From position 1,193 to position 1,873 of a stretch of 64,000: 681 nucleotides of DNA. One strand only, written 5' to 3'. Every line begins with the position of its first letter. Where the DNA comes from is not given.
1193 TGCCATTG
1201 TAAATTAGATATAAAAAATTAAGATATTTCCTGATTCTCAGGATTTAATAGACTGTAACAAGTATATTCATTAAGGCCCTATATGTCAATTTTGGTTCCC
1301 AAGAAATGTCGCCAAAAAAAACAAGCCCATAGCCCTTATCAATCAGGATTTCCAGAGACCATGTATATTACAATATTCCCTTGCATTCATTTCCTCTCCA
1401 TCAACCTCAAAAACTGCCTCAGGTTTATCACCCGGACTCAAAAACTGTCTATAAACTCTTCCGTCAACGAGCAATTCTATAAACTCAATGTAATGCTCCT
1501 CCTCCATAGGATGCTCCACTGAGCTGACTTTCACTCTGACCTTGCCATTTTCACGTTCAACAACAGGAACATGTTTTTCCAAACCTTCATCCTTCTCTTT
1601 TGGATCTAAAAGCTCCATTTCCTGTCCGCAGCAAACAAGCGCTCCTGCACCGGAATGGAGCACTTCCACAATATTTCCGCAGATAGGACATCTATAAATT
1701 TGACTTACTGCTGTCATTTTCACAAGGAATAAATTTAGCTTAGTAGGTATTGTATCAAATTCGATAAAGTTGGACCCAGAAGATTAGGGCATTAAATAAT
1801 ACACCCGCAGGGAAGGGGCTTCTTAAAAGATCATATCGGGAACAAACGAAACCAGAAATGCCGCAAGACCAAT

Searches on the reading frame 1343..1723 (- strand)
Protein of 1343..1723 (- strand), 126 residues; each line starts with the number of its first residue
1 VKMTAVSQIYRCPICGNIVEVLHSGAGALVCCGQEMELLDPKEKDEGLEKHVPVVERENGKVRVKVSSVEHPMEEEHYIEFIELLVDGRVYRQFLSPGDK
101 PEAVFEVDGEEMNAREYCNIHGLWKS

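Call 59: search_protein_families(library=pfam, proteins=[window:1343-1723:-], max_evalue=0.001)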
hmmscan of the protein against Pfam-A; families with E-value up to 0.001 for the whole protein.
window:1343-1723:- (126 aa): 2 families
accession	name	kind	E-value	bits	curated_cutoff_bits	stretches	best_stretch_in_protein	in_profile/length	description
PF01880.24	Desulfoferrodox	-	5.3e-21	75.5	22.2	1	44-125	2-96/98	Desulfoferrodoxin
PF06397.17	Desulfoferrod_N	-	4.3e-19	68.3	23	1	6-39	3-36/36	Desulfoferrodoxin, N-terminal domain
